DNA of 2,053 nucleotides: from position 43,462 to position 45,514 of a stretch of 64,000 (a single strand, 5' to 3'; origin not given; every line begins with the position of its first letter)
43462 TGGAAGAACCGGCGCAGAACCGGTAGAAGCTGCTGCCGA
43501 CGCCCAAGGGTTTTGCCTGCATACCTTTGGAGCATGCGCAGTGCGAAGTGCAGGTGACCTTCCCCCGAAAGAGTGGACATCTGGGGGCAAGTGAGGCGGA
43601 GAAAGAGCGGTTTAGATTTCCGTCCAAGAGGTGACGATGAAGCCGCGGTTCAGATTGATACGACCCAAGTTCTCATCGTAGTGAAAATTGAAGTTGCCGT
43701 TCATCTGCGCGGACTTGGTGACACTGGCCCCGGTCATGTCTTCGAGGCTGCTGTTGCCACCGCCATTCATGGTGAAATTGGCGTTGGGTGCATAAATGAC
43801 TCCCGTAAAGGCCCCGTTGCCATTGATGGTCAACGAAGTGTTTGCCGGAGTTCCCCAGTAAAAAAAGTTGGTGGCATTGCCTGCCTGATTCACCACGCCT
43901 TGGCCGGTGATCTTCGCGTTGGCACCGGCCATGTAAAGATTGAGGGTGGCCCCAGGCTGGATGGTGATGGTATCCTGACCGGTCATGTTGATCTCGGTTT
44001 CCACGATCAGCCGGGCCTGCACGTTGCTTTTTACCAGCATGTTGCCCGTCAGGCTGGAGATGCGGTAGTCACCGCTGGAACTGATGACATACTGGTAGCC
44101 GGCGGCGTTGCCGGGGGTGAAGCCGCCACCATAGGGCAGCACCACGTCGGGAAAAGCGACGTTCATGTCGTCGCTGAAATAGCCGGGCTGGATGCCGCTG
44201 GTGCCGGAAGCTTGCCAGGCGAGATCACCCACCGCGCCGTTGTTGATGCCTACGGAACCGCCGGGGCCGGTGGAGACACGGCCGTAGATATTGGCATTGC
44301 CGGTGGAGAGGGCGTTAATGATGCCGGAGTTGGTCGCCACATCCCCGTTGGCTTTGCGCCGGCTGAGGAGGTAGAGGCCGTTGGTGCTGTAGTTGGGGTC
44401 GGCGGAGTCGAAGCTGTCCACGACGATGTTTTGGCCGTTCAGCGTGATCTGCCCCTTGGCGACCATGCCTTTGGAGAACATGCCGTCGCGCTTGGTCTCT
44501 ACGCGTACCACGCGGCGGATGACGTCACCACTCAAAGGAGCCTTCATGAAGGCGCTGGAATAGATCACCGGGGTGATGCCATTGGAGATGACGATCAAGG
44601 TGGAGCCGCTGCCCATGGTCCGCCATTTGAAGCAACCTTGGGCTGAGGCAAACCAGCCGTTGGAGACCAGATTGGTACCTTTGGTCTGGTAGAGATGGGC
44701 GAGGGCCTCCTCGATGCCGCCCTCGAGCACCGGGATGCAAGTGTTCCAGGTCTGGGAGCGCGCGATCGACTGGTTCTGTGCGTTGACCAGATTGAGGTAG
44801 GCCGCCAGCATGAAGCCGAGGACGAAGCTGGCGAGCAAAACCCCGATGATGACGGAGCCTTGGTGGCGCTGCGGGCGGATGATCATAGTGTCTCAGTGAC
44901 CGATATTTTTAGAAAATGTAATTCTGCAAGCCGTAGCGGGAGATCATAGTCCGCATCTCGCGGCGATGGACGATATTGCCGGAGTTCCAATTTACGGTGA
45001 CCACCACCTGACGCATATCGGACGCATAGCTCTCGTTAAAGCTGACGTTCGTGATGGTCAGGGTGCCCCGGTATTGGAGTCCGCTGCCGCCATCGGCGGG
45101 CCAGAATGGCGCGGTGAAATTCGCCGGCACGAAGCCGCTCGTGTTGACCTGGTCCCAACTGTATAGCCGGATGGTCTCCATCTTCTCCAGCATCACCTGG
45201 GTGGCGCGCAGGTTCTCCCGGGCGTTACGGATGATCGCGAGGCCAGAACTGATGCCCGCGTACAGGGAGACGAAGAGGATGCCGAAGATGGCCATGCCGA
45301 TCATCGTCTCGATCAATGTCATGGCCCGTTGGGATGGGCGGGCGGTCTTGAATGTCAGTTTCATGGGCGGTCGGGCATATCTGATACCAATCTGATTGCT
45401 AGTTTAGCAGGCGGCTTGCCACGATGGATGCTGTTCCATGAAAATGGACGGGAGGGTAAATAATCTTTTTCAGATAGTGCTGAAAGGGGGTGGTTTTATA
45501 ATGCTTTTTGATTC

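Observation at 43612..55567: Inverted pair of paralogous pseudopilin/PilX-like modules bracketing a sensor and outer-membrane cassette, with no pilus machinery nearby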

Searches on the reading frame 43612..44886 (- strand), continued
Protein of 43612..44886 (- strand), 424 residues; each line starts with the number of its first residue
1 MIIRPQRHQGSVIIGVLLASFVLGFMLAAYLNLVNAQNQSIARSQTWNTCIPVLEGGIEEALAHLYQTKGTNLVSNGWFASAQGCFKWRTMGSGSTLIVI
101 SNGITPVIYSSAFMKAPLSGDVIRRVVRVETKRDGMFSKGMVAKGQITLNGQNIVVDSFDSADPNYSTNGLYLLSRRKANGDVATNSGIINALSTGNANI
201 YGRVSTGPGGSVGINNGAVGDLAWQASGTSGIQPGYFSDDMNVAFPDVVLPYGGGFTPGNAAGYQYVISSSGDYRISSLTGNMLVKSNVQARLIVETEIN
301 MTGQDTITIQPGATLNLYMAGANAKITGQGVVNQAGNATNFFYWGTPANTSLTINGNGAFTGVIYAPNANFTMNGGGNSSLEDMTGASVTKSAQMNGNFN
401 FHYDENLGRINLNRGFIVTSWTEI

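Call 24: search_protein_families(library=pfam, proteins=[L047:5331-7826:+, L059:4213-6861:+, L061:3955-6006:+, L047:12734-13675:-, L068:6064-7011:+, L059:1618-3390:+, L059:16236-17282:-, L059:17311-18585:-, L019:13283-15292:+, L019:9057-10376:-], max_evalue=0.001)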
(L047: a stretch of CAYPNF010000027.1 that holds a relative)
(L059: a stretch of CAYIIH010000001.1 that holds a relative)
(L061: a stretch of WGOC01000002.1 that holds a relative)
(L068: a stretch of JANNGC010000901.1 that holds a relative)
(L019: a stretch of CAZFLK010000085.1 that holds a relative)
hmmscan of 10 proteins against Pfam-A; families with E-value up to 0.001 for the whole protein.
L047:5331-7826:+ (831 aa): 7 families
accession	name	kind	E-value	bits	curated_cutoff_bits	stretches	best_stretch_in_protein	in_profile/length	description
PF02518.31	HATPase_c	-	3.4e-14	53.7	26.4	1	738-827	3-110/111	Histidine kinase-, DNA gyrase B-, and HSP90-like ATPase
PF07730.19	HisKA_3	-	4.4e-12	46.8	24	1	630-696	1-67/68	Histidine kinase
PF00989.32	PAS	-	4e-10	40.1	22.6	1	498-607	2-113/113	PAS fold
PF13426.13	PAS_9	-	2.4e-07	31.4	27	1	508-609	2-103/103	PAS domain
PF08448.16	PAS_4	-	3.3e-07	31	23.1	1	503-611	1-109/110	PAS fold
PF13581.12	HATPase_c_2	-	1.9e-05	25.1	27.4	1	740-790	31-86/127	Histidine kinase-like ATPase domain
PF13188.13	PAS_8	-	0.00037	20.8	21.8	0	498-539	2-44/65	PAS domain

L059:4213-6861:+ (882 aa): 8 families
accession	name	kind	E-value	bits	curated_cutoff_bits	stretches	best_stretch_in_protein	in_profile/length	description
PF00989.32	PAS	-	1.7e-14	54.2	22.6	1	542-653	1-113/113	PAS fold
PF07730.19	HisKA_3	-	3.5e-12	47.1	24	1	676-741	1-66/68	Histidine kinase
PF02518.31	HATPase_c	-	3.5e-11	44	26.4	1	785-874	4-110/111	Histidine kinase-, DNA gyrase B-, and HSP90-like ATPase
PF08448.16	PAS_4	-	4.1e-09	37.1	23.1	1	548-657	1-109/110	PAS fold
PF13188.13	PAS_8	-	5.9e-08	32.8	21.8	1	542-595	1-54/65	PAS domain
PF13426.13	PAS_9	-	8e-08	32.9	27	1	559-655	8-103/103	PAS domain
PF08447.18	PAS_3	-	9.1e-07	29.5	25.6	1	566-649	3-88/89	PAS fold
PF13581.12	HATPase_c_2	-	9.1e-06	26.1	27.4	1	781-859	26-106/127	Histidine kinase-like ATPase domain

L061:3955-6006:+ (683 aa): 7 families
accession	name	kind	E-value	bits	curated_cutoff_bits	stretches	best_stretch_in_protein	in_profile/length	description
PF00034.26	Cytochrom_C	-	3.9e-18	67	21.3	1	292-369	1-87/90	Cytochrome c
PF13442.11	Cytochrome_CBB3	-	3e-15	56.7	27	1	291-368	2-68/68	Cytochrome C oxidase, cbb3-type, subunit III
PF09699.15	Paired_CXXCH_1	-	4.2e-08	33.2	20.6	0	303-319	8-24/41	Doubled CXXCH motif (Paired_CXXCH_1)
PF22113.1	Mtrc-MtrF_II-IV_dom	-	7e-05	22.8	30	0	303-487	30-166/176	Outer membrane cytochrome MtrC/MtrF-like, domains II/IV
PF14522.11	Cytochrome_C7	-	0.00027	21.1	24.8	0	301-402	13-49/67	Cytochrome c7 and related cytochrome c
PF02433.20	FixO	-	0.00074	19.5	29.6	0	370-410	35-75/219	Cytochrome C oxidase, mono-heme subunit/FixO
PF11845.13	Tll0287-like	-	0.00091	20.1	24.1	0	301-333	101-133/144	Tll0287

L047:12734-13675:- (313 aa): 2 families
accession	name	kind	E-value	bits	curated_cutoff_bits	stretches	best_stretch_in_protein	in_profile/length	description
PF02729.26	OTCace_N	-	1.1e-44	152.6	29.9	1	6-149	1-148/148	Aspartate/ornithine carbamoyltransferase, carbamoyl-P binding domain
PF00185.30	OTCace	-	1.2e-26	94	29.4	1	156-301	2-156/157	Aspartate/ornithine carbamoyltransferase, Asp/Orn binding domain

L068:6064-7011:+ (315 aa): 3 families
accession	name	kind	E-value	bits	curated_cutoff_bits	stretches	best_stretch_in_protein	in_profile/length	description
PF00005.33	ABC_tran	-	8e-32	111.1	25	1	18-161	2-137/137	ABC transporter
PF13304.12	AAA_21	-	1.4e-15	58.6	27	1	116-192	221-300/304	AAA domain, putative AbiEii toxin, Type IV TA system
PF13558.12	SbcC_Walker_B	-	0.00038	21.1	27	1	90-176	5-89/90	SbcC/RAD50-like, Walker B motif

L059:1618-3390:+ (590 aa): 0 families

L059:16236-17282:- (348 aa): 6 families
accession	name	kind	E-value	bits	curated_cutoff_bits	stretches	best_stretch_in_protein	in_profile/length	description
PF10609.15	ParA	-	3e-96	322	27.1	1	102-343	2-245/246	NUBPL iron-transfer P-loop NTPase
PF01883.24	FeS_assembly_P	-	1.1e-14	54.9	23.5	1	4-77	1-73/73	Iron-sulfur cluster assembly protein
PF01656.29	CbiA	-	3.6e-10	40.3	25.4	1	106-224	1-54/125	CobQ/CobB/MinD/ParA nucleotide binding domain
PF13614.12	AAA_31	-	1.3e-08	35.4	27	1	104-142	2-40/177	AAA domain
PF09140.17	MipZ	-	5.5e-06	26.3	20.7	1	105-219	2-108/262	ATPase MipZ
PF00142.24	Fer4_NifH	-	7.9e-06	26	25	1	110-161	6-57/271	4Fe-4S iron sulfur cluster binding proteins, NifH/frxC family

L059:17311-18585:- (424 aa): 3 families
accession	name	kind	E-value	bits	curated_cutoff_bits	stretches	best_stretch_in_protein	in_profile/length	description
PF00266.25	Aminotran_5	-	4.2e-69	233.7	21.5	1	6-371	1-371/371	Aminotransferase class-V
PF01041.23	DegT_DnrJ_EryC1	-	3.7e-05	23.6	19.8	1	70-185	44-151/360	DegT/DnrJ/EryC1/StrS aminotransferase family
PF01212.27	Beta_elim_lyase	-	0.00095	19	27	0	66-180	48-169/288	Beta-eliminating lyase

L019:13283-15292:+ (669 aa): 5 families
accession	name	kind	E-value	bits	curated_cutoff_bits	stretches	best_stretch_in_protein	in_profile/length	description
PF13292.11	DXP_synthase_N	-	3.5e-103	345.1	21.2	1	6-302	2-274/274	1-deoxy-D-xylulose-5-phosphate synthase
PF02779.29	Transket_pyr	-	1e-43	149.5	27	1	340-500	3-171/174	Transketolase, pyrimidine binding domain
PF02780.25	Transketolase_C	-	1.3e-21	77.2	25.9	1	528-643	8-124/124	Transketolase, C-terminal domain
PF00676.26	E1_dh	-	0.00025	20.5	22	1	119-180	105-166/300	Dehydrogenase E1 component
PF02775.26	TPP_enzyme_C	-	0.00052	20.3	21.9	0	108-177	21-84/151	Thiamine pyrophosphate enzyme, C-terminal TPP binding domain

L019:9057-10376:- (439 aa): 6 families
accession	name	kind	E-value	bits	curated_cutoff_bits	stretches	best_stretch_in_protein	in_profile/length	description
PF00158.32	Sigma54_activat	-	4.8e-59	199.2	20.2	1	112-281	2-167/168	Sigma-54 interaction domain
PF14532.12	Sigma54_activ_2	-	1.4e-18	67.9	25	1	115-286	4-138/138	Sigma-54 interaction domain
PF25601.1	AAA_lid_14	-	2.3e-13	50.2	27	1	287-346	1-60/87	AAA+ ATPase lid domain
PF07728.20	AAA_5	-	2e-07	31.5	22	1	136-257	2-123/139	AAA domain (dynein-related subfamily)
PF01078.27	Mg_chelatase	-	2e-06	27.8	20.3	1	135-256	24-157/207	Magnesium chelatase, subunit ChlI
PF02954.25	HTH_8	-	2.5e-06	27.5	22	1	392-432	2-42/42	Bacterial regulatory protein, Fis family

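Call 29: search_solved_structures(query=A2, max_evalue=1)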
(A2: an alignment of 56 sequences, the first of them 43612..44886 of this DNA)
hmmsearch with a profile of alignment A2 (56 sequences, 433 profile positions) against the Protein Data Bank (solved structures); distinct sequences matched with E-value up to 1: 2.
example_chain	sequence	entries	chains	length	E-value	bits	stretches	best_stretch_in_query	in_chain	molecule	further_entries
3cky_A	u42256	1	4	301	0.022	16.6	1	146-221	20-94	2-hydroxymethyl glutarate dehydrogenase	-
6nmv_L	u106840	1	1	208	0.74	11.6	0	203-301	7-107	Fab 218 anti-SIRP-alpha antibody Variable Light Chain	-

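Call 37: predict_structure(alignment_id=A2)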
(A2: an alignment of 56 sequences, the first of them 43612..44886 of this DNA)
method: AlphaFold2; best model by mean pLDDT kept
length: 424 residues; sequences in the alignment: 56
mean_pLDDT: 87.6   pTM: 0.72
mean pLDDT of the five models: 87.6, 86.9, 86.9, 84.1, 83.4
residues with pLDDT >= 90: 209; 70-90: 192; 50-70: 20; < 50: 3
segments of 3 or more residues with pLDDT < 50: 1-3
pLDDT, mean of each block of 10 residues (from residue 1): 54 87 94 90 90 91 84 88 91 91 88 86 92 82 91 86 87 88 88 83 90 87 88 90 85 93 95 96 94 96 89 94 89 83 96 80 94 73 85 88 87 75 90
secondary structure, 60 per line:
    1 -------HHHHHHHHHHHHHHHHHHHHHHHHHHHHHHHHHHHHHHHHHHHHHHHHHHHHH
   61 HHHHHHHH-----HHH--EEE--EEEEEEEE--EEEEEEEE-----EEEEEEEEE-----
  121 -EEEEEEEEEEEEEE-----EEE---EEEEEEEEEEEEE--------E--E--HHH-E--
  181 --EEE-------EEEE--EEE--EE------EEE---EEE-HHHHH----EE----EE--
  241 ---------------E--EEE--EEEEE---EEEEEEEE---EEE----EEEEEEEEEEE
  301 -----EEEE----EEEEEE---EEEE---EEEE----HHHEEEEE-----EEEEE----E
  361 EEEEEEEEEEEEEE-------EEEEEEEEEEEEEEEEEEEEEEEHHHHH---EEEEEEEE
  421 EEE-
elements in order: H8-68 E79-81 E84-91 E94-101 E107-115 E122-135 E141-143 E147-159 E183-185 E193-196 E199-201 E212-214 E218-220 H222-226 E259-261 E264-268 E272-279 E283-285 E290-300 E306-309 E314-319 E323-326 E330-333 E341-345 E351-355 E360-374 E382-404 H405-409 E413-423

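Call 40: fold_search(model_id=the predicted structure, library=pdb)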
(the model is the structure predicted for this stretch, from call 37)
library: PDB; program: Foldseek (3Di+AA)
matches with E <= 10: 94; with E <= 0.001: 1
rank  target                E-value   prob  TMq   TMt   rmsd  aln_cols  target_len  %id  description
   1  6qvi_B                9.7e-06  1.00  0.22  0.19  15.2       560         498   11  Crystal structure of competence-associated pilin ComZ from Thermus thermophilus (released 2019-05-29)
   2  7ehk                  4.0e-03  0.99  0.22  0.39  13.2       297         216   15  Crystal structure of C107S mutant of FfIBP (released 2022-03-02)
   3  4nu2                  5.0e-03  1.00  0.25  0.45  12.1       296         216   14  Crystal structure of an ice-binding protein (FfIBP) from the Antarctic bacterium, Flavobacterium frigoris PS1 (released 2014-04-16)
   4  3uyv_A                1.5e-02  0.97  0.22  0.37  13.3       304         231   13  Crystal structure of a glycosylated ice-binding protein (LeIBP) from Arctic yeast (released 2012-02-29)
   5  4nu3_B                2.0e-02  0.94  0.23  0.39   9.4       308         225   13  Crystal structure of mFfIBP, a capping head region swapped mutant of ice-binding protein (released 2014-04-16)
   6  9lhn_B                3.4e-02  0.87  0.22  0.38  10.6       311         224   12  Crystal structure of Ice binding protein from Candidatus Cryosericum odellii SMC5 (released 2025-09-03)
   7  9lhs                  3.6e-02  0.87  0.24  0.40  10.9       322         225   10  Crystal structure of an ice-binding protein from Candidatus Cryosericum odellii (released 2025-09-03)
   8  3wp9                  3.7e-02  0.97  0.24  0.42  11.7       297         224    9  Crystal structure of antifreeze protein from an Antarctic sea ice bacterium Colwellia sp. (released 2014-07-02)
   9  4nu3_A                5.5e-02  0.51  0.19  0.31  15.7       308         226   12  Crystal structure of mFfIBP, a capping head region swapped mutant of ice-binding protein (released 2014-04-16)
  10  9lhr_B                6.0e-02  0.90  0.25  0.42   9.4       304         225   10  Crystal structure of Ice binding protein from Candidatus Cryosericum odellii SMC5 (released 2025-09-03)
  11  9li0_B                8.4e-02  0.21  0.16  0.24  12.6       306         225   12  Crystal structure of engineered ice-binding protein (M74I and A97V) from Candidatus Cryosericum odellii strain SMC5_16 (released 2025-09-03)
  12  9lhn_A                1.2e-01  0.38  0.19  0.31  14.4       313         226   12  Crystal structure of Ice binding protein from Candidatus Cryosericum odellii SMC5 (released 2025-09-03)
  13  5b5h                  1.5e-01  0.69  0.23  0.40  10.6       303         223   12  Hydrophobic ice-binding site confer hyperactivity on antifreeze protein from a snow mold fungus (released 2016-09-28)
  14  6a8k                  2.3e-01  0.57  0.25  0.40   9.2       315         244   11  Crystal structure of Ice-binding Protein from a Sea-Ice Microalga (released 2018-11-07)
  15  6mzp_B                2.5e-01  0.05  0.10  0.12  15.7       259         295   10  Zebrafish betaglycan orphan domain structure from orthorhombic crystal form (released 2019-08-21)
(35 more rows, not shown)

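Call 72: search_protein_families(library=pfam, alignment_id=A2, max_evalue=0.1)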
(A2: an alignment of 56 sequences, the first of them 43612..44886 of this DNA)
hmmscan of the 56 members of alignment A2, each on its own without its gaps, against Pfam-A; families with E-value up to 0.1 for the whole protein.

A. member 1, window:43612-44886:- (424 aa): 1 family
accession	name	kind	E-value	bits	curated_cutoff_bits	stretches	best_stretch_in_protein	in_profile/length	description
PF23981.1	DUF7305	-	3e-20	73.3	27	1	286-408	67-183/185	Domain of unknown function (DUF7305)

B. families by the number of members that match (of 56 scanned): 12 families
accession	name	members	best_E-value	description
PF23981.1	DUF7305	56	6.7e-26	Domain of unknown function (DUF7305)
PF20597.4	pAdhesive_15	20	1.2e-07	Putative Ice-binding-like adhesive domain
PF10106.14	DUF2345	2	0.0062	Uncharacterized protein conserved in bacteria (DUF2345)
PF13645.11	YkuD_2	1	0.0099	L,D-transpeptidase catalytic domain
PF21621.3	MPI_cupin_dom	1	0.011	Mannose-6-phosphate isomerase, cupin domain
PF05844.17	YopD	1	0.015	YopD protein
PF04519.19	Bactofilin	1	0.051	Polymer-forming cytoskeletal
PF03785.20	Peptidase_C25_C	1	0.071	Peptidase family C25, C terminal ig-like domain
PF00557.29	Peptidase_M24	1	0.084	Metallopeptidase family M24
PF23512.1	Microp_apicomplexa_8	1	0.088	Apicomplexa microprotein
PF10988.14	DUF2807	1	0.089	Putative auto-transporter adhesin, head GIN domain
PF10833.13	DUF2572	1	0.099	Protein of unknown function (DUF2572)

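Call 97: search_protein_families(library=pfam, proteins=[L031:3122-4660:-, L031:2319-2957:-, L031:5010-6254:+, L031:7130-7909:+, L031:8522-8968:+, L019:9057-10376:-], max_evalue=0.01)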
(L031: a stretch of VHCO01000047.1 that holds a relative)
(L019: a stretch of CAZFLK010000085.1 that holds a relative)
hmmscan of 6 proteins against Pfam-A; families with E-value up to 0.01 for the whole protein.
L031:3122-4660:- (512 aa): 11 families
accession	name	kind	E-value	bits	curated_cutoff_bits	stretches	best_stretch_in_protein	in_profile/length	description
PF00158.32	Sigma54_activat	-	2.5e-57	193.7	20.2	1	204-361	10-167/168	Sigma-54 interaction domain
PF00072.30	Response_reg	-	1.5e-19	70.6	30.2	1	54-158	1-106/111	Response regulator receiver domain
PF14532.12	Sigma54_activ_2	-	1.6e-16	61.2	25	1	217-366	22-138/138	Sigma-54 interaction domain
PF25601.1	AAA_lid_14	-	3.9e-14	52.7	27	1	367-439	1-72/87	AAA+ ATPase lid domain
PF07728.20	AAA_5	-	2.7e-09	37.6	22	1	218-337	1-123/139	AAA domain (dynein-related subfamily)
PF02954.25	HTH_8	-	4.3e-08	33.2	22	1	476-507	8-39/42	Bacterial regulatory protein, Fis family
PF00004.35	AAA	-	5.5e-07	30.5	21.2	1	219-344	1-116/131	ATPase family associated with various cellular activities (AAA)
PF01078.27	Mg_chelatase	-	1.4e-05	25.1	20.3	1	219-336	25-157/207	Magnesium chelatase, subunit ChlI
PF13191.12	AAA_16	-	0.00013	23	32.6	1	201-271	8-85/167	AAA ATPase domain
PF07724.20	AAA_2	-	0.0051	17.3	27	1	220-328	7-115/166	AAA domain (Cdc48 subfamily)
PF13518.12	HTH_28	-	0.0083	16.6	25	0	476-504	4-30/52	Helix-turn-helix domain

L031:2319-2957:- (212 aa): 1 family
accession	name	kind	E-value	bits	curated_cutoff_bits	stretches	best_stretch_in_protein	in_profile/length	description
PF01442.23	Apolipoprotein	-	0.0057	16.8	90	0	77-194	32-150/190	Apolipoprotein A1/A4/E domain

L031:5010-6254:+ (414 aa): 2 families
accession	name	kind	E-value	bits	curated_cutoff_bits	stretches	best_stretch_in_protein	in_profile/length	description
PF10143.14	PhosphMutase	-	1.6e-44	152.2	21.5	1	59-228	5-165/170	2,3-bisphosphoglycerate-independent phosphoglycerate mutase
PF01676.23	Metalloenzyme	-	5.1e-36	124.9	24.3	1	19-373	2-227/252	Metalloenzyme superfamily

L031:7130-7909:+ (259 aa): 0 families

L031:8522-8968:+ (149 aa): 1 family
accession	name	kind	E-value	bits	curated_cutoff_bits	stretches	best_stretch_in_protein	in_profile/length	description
PF07963.17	N_methyl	-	1.2e-06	28.3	21.2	1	6-31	2-27/27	Prokaryotic N-terminal methylation motif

L019:9057-10376:- (439 aa): 8 families
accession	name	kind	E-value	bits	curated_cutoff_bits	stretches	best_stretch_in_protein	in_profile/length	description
PF00158.32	Sigma54_activat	-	4.8e-59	199.2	20.2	1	112-281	2-167/168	Sigma-54 interaction domain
PF14532.12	Sigma54_activ_2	-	1.4e-18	67.9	25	1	115-286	4-138/138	Sigma-54 interaction domain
PF25601.1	AAA_lid_14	-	2.3e-13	50.2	27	1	287-346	1-60/87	AAA+ ATPase lid domain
PF07728.20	AAA_5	-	2e-07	31.5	22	1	136-257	2-123/139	AAA domain (dynein-related subfamily)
PF01078.27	Mg_chelatase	-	2e-06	27.8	20.3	1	135-256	24-157/207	Magnesium chelatase, subunit ChlI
PF02954.25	HTH_8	-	2.5e-06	27.5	22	1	392-432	2-42/42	Bacterial regulatory protein, Fis family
PF00004.35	AAA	-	0.003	18.4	21.2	1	136-263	1-118/131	ATPase family associated with various cellular activities (AAA)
PF07724.20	AAA_2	-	0.0051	17.3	27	1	133-258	3-126/166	AAA domain (Cdc48 subfamily)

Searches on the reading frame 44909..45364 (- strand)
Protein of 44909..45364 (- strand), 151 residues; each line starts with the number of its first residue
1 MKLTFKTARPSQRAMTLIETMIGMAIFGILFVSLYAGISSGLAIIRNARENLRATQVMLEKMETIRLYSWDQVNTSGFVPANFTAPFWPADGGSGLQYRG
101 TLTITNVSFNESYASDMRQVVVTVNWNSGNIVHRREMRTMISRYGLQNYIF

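Call 3: search_protein_families(library=pfam, proteins=[window:44909-45364:-], max_evalue=0.1)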
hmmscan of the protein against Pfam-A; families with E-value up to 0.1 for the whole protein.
window:44909-45364:- (151 aa): 1 family
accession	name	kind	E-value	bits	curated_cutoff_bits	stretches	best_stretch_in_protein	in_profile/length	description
PF07963.17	N_methyl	-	3.4e-07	30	21.2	1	10-35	2-27/27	Prokaryotic N-terminal methylation motif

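Call 4: search_protein_families(library=ncbifam, proteins=[window:44909-45364:-], max_evalue=0.1)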
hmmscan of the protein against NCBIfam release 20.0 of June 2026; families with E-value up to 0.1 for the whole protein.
window:44909-45364:- (151 aa): 3 families
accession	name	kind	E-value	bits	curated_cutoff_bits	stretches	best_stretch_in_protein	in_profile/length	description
TIGR02532.1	IV_pilin_GFxxxE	domain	1.6e-05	24.5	16.3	1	12-32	1-21/24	prepilin-type N-terminal cleavage/methylation domain-containing protein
NF041013.1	T4P_ComGE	equivalog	0.00015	21.8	49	1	13-64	4-55/83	competence type IV pilus minor pilin ComGE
TIGR01707.1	gspI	equivalog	0.034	14.6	44.35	1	15-67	2-54/101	type II secretion system minor pseudopilin GspI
